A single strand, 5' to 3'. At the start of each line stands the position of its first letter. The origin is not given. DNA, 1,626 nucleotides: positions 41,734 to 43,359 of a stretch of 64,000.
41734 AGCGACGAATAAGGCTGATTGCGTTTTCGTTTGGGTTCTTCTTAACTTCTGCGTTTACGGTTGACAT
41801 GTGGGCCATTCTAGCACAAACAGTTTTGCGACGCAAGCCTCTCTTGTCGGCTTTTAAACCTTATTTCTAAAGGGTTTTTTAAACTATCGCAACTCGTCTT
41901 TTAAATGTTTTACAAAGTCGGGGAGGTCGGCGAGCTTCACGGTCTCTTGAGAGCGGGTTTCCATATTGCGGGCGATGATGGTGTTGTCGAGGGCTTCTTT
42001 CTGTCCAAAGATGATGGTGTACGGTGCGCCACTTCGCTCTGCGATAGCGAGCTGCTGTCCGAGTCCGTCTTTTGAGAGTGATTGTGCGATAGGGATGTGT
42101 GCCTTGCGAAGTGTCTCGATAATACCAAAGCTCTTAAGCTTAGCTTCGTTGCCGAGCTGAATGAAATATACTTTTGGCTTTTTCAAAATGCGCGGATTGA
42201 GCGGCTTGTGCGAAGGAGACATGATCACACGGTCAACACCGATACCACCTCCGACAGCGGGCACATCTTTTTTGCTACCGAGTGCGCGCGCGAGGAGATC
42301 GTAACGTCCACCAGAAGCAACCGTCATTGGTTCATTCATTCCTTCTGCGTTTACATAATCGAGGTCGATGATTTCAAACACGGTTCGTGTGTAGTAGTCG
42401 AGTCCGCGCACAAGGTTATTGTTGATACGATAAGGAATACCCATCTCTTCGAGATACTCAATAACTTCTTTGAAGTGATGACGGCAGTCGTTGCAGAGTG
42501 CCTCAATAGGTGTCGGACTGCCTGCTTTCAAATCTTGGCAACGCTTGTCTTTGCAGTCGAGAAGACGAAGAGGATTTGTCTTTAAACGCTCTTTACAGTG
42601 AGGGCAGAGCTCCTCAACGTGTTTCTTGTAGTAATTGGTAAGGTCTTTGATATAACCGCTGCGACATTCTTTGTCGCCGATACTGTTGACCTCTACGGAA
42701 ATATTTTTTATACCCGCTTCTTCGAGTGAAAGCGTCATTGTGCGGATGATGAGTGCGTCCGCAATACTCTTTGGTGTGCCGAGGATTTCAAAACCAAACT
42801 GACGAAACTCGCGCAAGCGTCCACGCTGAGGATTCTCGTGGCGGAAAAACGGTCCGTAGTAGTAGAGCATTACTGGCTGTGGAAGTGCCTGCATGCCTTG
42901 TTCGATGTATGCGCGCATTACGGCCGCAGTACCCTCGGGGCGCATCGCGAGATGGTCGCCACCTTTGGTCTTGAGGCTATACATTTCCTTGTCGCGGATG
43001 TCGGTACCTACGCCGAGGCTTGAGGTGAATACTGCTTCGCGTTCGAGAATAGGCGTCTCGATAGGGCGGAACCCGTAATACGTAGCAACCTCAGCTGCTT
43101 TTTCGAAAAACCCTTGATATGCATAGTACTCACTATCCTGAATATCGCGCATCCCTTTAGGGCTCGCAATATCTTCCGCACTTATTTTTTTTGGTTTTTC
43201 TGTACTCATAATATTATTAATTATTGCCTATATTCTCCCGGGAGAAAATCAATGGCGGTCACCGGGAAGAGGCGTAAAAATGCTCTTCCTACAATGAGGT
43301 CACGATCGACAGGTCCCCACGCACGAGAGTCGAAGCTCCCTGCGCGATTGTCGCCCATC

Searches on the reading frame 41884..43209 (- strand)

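Call 35: search_protein_families(library=ncbifam, max_evalue=0.00001, proteins=[window:41884-43209:-])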
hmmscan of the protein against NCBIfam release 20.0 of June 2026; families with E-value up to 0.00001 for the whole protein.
window:41884-43209:- (441 aa): 19 families
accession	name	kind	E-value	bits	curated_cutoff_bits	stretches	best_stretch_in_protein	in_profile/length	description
TIGR00442.1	hisS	equivalog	1.2e-120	403.2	286.75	1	16-425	2-405/406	histidine--tRNA ligase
TIGR00443.1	hisZ_biosyn_reg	equivalog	2.5e-42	145.1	271.65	1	21-330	1-310/314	ATP phosphoribosyltransferase regulatory subunit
NF009085.0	PRK12420.1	equivalog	2.4e-36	126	540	2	234-431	234-424/426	histidine--tRNA ligase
NF008941.0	PRK12292.2-4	equivalog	1.2e-29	103.5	447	1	16-331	9-323/393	ATP phosphoribosyltransferase regulatory subunit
NF008953.0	PRK12295.1-6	equivalog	8.2e-28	97.4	384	2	44-175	25-149/384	ATP phosphoribosyltransferase regulatory subunit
NF008940.0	PRK12292.2-3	equivalog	3.9e-26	91.7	450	1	17-371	6-359/404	ATP phosphoribosyltransferase regulatory subunit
NF008942.0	PRK12292.2-5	equivalog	1.9e-25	89.4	643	2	8-177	3-169/434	ATP phosphoribosyltransferase regulatory subunit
NF008936.0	PRK12292.1-3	equivalog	1.7e-22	79.8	492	1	17-175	8-162/406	ATP phosphoribosyltransferase regulatory subunit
NF008943.0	PRK12292.3-1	equivalog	2.6e-15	56.4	690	1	14-169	24-171/403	ATP phosphoribosyltransferase regulatory subunit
NF008950.0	PRK12295.1-3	equivalog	1.8e-14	53.9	492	1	246-330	297-376/387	ATP phosphoribosyltransferase regulatory subunit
NF008952.0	PRK12295.1-5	equivalog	4.2e-14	52.5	360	1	270-326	303-353/363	ATP phosphoribosyltransferase regulatory subunit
NF008951.0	PRK12295.1-4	equivalog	4.8e-14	52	364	1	245-329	288-367/374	ATP phosphoribosyltransferase regulatory subunit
NF008945.0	PRK12292.3-3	equivalog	1.2e-12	47.7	409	1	17-174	3-150/368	ATP phosphoribosyltransferase regulatory subunit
NF008948.0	PRK12295.1-1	equivalog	3.7e-12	46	622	1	265-330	311-370/376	ATP phosphoribosyltransferase regulatory subunit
NF008938.0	PRK12292.1-6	equivalog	2.8e-11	42.9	833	1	15-182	7-168/420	ATP phosphoribosyltransferase regulatory subunit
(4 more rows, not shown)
